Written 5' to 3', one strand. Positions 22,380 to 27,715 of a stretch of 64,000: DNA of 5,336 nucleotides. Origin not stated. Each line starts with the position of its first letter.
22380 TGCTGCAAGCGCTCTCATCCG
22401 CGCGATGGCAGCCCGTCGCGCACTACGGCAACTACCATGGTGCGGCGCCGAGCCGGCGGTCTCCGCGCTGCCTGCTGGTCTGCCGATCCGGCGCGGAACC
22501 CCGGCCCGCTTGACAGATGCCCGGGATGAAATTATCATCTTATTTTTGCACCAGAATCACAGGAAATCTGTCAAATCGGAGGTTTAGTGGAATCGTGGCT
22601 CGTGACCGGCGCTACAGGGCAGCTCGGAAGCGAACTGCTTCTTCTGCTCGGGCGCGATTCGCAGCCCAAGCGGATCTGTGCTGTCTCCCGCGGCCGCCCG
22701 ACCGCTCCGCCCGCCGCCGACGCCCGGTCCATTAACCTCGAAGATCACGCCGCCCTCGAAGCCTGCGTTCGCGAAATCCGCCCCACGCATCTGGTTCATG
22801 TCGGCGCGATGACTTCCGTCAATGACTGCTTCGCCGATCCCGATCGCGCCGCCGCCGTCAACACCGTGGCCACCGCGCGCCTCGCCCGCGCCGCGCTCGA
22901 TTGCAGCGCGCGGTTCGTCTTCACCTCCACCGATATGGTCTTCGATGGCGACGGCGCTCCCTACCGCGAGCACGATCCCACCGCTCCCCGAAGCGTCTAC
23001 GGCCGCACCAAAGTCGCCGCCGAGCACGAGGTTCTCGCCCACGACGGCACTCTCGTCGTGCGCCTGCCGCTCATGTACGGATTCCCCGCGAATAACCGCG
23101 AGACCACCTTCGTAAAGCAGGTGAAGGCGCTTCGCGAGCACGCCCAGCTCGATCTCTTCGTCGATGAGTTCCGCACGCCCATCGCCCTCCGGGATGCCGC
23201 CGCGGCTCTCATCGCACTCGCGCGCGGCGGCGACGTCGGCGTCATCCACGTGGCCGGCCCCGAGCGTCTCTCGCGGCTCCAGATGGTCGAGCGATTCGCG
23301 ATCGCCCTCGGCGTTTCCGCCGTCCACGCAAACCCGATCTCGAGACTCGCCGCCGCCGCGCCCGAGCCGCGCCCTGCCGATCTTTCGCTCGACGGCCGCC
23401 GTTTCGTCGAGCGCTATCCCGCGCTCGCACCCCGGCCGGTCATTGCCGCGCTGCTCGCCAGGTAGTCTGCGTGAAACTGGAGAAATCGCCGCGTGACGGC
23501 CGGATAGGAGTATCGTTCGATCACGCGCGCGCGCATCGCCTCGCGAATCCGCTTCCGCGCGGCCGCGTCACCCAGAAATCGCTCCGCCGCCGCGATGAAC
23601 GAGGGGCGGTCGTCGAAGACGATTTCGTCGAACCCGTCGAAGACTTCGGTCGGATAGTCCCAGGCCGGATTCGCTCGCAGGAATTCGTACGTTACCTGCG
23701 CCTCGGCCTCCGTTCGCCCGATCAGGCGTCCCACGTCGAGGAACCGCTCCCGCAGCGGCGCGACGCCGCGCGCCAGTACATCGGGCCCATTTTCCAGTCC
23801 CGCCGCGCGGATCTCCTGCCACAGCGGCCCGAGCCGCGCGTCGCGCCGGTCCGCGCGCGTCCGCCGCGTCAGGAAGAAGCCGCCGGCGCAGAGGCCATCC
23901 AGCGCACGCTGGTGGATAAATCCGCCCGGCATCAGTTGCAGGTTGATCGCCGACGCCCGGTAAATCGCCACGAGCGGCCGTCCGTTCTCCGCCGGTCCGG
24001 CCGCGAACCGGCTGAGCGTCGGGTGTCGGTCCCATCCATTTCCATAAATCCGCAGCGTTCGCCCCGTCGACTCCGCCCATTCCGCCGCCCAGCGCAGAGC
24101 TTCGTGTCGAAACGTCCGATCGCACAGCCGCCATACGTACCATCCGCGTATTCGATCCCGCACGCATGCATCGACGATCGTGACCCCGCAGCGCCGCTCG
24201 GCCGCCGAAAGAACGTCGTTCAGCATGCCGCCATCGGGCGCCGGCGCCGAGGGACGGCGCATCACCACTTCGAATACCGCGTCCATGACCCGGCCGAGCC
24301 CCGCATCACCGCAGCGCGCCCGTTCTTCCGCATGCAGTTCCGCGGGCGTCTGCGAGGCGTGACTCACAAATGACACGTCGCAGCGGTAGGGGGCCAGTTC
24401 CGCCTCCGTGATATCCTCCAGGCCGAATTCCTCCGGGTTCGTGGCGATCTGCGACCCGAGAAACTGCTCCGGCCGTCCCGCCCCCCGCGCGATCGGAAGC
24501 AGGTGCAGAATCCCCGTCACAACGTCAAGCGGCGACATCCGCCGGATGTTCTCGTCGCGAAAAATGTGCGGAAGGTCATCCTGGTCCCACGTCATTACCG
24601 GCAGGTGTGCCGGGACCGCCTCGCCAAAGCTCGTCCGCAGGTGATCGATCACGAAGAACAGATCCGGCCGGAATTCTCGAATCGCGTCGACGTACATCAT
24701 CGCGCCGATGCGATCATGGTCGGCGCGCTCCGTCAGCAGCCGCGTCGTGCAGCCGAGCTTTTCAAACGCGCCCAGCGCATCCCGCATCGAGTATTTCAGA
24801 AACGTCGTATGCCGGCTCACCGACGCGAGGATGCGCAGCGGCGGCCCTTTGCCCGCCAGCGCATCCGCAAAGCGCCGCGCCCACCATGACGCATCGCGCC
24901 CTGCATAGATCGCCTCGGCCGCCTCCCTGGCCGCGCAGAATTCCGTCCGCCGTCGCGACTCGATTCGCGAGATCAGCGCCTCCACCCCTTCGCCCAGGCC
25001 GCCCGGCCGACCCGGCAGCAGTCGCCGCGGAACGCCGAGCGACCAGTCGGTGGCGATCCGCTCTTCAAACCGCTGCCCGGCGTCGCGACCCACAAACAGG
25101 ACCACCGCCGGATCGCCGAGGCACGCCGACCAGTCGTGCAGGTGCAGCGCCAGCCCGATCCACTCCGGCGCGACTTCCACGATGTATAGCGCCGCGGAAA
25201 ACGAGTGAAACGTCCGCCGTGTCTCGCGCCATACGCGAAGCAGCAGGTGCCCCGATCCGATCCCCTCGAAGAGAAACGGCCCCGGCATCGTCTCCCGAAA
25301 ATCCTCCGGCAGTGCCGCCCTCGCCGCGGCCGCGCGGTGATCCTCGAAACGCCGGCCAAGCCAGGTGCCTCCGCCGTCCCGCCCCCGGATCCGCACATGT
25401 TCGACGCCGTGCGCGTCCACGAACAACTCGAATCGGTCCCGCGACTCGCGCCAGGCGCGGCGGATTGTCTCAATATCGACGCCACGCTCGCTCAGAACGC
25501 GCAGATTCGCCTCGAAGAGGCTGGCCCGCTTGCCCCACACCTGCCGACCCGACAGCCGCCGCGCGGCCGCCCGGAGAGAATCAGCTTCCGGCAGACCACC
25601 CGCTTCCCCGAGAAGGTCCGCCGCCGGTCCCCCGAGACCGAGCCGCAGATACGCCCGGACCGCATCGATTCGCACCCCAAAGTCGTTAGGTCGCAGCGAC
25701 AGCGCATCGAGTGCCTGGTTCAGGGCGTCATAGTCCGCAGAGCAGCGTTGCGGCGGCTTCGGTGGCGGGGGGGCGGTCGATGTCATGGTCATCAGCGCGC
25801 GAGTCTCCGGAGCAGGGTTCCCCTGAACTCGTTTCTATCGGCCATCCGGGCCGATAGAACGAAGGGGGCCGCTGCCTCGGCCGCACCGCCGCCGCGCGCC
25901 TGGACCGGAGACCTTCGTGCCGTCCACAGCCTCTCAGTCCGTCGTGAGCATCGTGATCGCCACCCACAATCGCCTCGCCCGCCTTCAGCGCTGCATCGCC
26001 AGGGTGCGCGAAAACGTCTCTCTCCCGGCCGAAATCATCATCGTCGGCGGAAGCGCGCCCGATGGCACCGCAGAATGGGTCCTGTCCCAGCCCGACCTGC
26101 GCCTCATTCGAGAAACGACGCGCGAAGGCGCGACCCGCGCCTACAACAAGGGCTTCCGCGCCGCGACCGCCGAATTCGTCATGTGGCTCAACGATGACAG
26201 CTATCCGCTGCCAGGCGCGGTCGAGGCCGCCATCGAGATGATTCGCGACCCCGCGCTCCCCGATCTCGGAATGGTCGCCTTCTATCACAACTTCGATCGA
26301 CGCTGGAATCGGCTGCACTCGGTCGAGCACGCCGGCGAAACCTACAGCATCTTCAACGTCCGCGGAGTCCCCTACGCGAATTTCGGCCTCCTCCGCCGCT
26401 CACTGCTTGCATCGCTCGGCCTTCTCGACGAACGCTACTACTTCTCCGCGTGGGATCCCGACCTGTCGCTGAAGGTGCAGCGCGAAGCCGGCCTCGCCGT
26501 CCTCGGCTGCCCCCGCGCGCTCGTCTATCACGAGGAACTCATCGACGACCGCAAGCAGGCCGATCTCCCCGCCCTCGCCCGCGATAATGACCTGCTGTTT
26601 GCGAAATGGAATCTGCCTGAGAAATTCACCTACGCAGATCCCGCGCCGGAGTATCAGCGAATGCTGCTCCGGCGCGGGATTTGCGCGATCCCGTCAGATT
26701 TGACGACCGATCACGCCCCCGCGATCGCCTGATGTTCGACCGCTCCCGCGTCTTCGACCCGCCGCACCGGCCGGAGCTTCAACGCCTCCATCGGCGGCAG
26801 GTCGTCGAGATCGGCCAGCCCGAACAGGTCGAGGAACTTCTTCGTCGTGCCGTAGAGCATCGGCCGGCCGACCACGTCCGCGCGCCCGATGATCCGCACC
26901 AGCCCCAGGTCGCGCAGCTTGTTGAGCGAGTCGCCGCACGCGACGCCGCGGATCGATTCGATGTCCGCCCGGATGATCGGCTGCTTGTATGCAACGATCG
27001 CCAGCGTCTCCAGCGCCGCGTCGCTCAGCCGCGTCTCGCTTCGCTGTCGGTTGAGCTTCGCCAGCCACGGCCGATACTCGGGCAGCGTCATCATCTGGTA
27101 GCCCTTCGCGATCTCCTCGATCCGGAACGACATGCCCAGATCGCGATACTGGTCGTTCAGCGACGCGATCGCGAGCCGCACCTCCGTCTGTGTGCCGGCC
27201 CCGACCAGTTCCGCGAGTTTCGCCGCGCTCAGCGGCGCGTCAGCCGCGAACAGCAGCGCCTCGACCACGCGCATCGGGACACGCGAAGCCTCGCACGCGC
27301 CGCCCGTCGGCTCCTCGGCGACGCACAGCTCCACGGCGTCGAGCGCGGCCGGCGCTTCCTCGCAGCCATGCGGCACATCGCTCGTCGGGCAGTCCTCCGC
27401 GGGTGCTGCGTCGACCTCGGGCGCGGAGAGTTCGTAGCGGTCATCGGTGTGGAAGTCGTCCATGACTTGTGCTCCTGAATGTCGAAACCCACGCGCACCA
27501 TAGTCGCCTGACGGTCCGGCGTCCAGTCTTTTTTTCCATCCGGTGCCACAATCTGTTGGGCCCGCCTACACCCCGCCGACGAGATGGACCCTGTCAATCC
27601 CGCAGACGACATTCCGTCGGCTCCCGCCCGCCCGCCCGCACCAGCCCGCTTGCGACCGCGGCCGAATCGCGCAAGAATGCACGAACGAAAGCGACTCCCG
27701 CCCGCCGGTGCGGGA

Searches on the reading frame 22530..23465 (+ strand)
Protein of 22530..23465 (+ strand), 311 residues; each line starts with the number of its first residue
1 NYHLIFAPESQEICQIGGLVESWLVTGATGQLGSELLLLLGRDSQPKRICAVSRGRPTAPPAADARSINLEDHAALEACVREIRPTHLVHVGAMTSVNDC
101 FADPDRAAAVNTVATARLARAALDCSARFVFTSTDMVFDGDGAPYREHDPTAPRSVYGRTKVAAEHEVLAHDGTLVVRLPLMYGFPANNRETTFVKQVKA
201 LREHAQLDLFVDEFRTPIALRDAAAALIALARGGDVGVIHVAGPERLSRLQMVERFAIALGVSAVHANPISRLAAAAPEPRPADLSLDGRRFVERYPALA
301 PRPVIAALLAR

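Call 44: search_protein_families(library=pfam, proteins=[window:22530-23465:+], max_evalue=0.001)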
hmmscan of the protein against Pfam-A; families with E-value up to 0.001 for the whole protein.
window:22530-23465:+ (311 aa): 6 families
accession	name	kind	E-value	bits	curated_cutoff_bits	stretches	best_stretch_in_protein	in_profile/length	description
PF04321.23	RmlD_sub_bind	-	1.8e-47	162.3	27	1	24-294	4-265/287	RmlD substrate binding domain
PF01370.27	Epimerase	-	7.4e-25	88.2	20.9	1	23-229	1-223/240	NAD dependent epimerase/dehydratase family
PF16363.11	GDP_Man_Dehyd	-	2.9e-20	73.4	27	1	24-170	1-166/332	GDP-mannose 4,6 dehydratase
PF07993.18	NAD_binding_4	-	1.5e-07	31.3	20.1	1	86-184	90-209/258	Male sterility protein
PF02719.21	Polysacc_synt_2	-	1.9e-07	31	20.2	1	24-170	2-151/293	Polysaccharide biosynthesis protein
PF01073.25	3Beta_HSD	-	0.0002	20.9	22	1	24-174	1-163/280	3-beta hydroxysteroid dehydrogenase/isomerase family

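Call 68: search_protein_families(library=ncbifam, proteins=[window:22530-23465:+], max_evalue=0.001)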
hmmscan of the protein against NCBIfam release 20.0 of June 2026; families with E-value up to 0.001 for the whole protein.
window:22530-23465:+ (311 aa): 12 families
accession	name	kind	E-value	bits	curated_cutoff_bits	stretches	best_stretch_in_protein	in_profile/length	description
TIGR01214.1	rmlD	equivalog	2.3e-49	168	224.05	1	24-296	3-267/285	dTDP-4-dehydrorhamnose reductase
NF007440.0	PRK09987.1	equivalog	2e-19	70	308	1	73-240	43-214/299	dTDP-4-dehydrorhamnose reductase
TIGR01179.1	galE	equivalog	1.6e-13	50.2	262.3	1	24-166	3-154/332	UDP-glucose 4-epimerase GalE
TIGR01181.1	dTDP_gluc_dehyt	equivalog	1.4e-08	34.2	365.1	1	68-178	57-172/321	dTDP-glucose 4,6-dehydratase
TIGR03466.1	HpnA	hypoth_equivalog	7.6e-08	31.6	367.65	1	23-261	3-247/327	hopanoid-associated sugar epimerase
TIGR02622.1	CDP_4_6_dhtase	equivalog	3.3e-07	29.8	278.45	1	67-166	60-163/352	CDP-glucose 4,6-dehydratase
TIGR01472.1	gmd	equivalog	1.1e-06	28.1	415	1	70-171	63-169/342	GDP-mannose 4,6-dehydratase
NF043036.1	ErythonDh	equivalog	1.1e-06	28.1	325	1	24-166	4-158/321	D-erythronate dehydrogenase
NF058621.1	DiazavRedAvaA7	equivalog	1.3e-06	28.3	400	1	24-263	4-251/304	3-diazoavenalumate denitrifying reductase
TIGR01746.1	Thioester-redct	subfamily_domain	3.3e-06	26.6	213.35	0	88-256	92-277/371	thioester reductase domain-containing protein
TIGR02197.1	heptose_epim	equivalog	7.6e-06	25.3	274.6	1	24-168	2-149/316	ADP-glyceromanno-heptose 6-epimerase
TIGR04180.1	EDH_00030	hypoth_equivalog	0.00014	21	475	1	76-169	64-157/297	NAD-dependent 4,6-dehydratase LegB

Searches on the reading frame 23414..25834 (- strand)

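Call 44: search_protein_families(library=pfam, proteins=[window:23414-25834:-], max_evalue=0.001)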
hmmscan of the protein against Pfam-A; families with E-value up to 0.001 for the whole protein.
window:23414-25834:- (806 aa): 1 family
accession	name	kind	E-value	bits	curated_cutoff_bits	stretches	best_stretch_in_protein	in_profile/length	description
PF13524.12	Glyco_trans_1_2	-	3e-11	43.9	25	1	582-659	5-82/144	Glycosyl transferase-like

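Call 68: search_protein_families(library=ncbifam, proteins=[window:23414-25834:-], max_evalue=0.001)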
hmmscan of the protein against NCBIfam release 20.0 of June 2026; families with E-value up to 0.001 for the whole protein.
window:23414-25834:- (806 aa): 0 families

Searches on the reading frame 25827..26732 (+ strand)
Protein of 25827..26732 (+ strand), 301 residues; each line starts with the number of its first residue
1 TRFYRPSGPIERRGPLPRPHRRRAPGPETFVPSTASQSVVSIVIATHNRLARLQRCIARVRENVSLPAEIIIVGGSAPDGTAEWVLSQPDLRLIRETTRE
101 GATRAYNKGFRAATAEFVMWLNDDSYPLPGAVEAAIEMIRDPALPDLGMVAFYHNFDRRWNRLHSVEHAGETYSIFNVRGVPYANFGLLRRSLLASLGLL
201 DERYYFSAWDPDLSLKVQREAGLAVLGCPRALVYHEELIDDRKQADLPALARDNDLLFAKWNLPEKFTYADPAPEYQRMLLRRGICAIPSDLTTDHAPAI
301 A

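Call 44: search_protein_families(library=pfam, proteins=[window:25827-26732:+], max_evalue=0.001)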
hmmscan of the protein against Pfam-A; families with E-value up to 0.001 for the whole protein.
window:25827-26732:+ (301 aa): 2 families
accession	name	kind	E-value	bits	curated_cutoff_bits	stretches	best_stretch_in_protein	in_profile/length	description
PF00535.33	Glycos_transf_2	-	7.8e-23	81.7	23.3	1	41-194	1-164/168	Glycosyl transferase family 2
PF13641.12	Glyco_tranf_2_3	-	1.7e-05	25.4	27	1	40-236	3-212/230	Glycosyltransferase like family 2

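Call 68: search_protein_families(library=ncbifam, proteins=[window:25827-26732:+], max_evalue=0.001)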
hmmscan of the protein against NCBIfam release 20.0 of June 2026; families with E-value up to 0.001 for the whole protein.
window:25827-26732:+ (301 aa): 10 families
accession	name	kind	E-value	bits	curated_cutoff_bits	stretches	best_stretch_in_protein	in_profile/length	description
TIGR03965.1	mycofact_glyco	equivalog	1.7e-17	63.5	280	1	35-236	70-281/467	mycofactocin biosynthesis glycosyltransferase MftF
NF041875.1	EPS_EpsD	equivalog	3.8e-14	52.8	370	1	40-236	1-207/325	exopolysaccharide biosynthesis glycosyltransferase EpsD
TIGR04283.1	glyco_like_mftF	equivalog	6e-08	32.6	182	1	40-167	1-122/221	TIGR04283 family arsenosugar biosynthesis glycosyltransferase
NF050050.1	ProtGlycPglI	equivalog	4.3e-07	29.6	500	1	39-139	3-108/306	GalNAc(5)-diNAcBac-PP-undecaprenol beta-1,3-glucosyltransferase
NF007482.0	PRK10073.1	equivalog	2e-06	27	423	1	36-140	4-111/334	glycosyltransferase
NF038302.1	EPS_HpsE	equivalog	5.9e-06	25.5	300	1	40-139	3-111/307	hormogonium polysaccharide biosynthesis glycosyltransferase HpsE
NF045692.1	OglycostaseCruG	equivalog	1.4e-05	24.2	600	1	31-140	34-153/386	2'-O-glycosyltransferase CruG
TIGR03937.1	PgaC_IcaA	equivalog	2.7e-05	23.3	422.3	1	32-126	39-137/407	poly-beta-1,6-N-acetyl-D-glucosamine synthase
TIGR04009.1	wcaE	equivalog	4.1e-05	23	369.2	1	38-123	4-91/248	colanic acid biosynthesis glycosyltransferase WcaE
NF047683.1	TeichurnBiosyTuaG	equivalog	5.5e-05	22.9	400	1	36-140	4-112/252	teichuronic acid biosynthesis protein TuaG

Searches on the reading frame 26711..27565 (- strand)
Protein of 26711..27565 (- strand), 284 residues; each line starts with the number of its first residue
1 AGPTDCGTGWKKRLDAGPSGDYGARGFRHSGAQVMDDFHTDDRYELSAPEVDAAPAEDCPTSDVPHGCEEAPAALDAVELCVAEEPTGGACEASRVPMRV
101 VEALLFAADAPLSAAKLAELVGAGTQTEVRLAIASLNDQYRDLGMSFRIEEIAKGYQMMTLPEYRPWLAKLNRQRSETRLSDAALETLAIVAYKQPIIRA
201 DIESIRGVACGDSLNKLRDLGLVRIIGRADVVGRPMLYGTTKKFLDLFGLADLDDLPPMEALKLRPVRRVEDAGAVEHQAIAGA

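Call 44: search_protein_families(library=pfam, proteins=[window:26711-27565:-], max_evalue=0.001)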
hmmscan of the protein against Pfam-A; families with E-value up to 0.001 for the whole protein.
window:26711-27565:- (284 aa): 1 family
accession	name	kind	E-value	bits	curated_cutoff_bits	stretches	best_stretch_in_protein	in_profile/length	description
PF04079.22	SMC_ScpB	-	5.6e-54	182.5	27.4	1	100-258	2-159/160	Segregation and condensation complex subunit ScpB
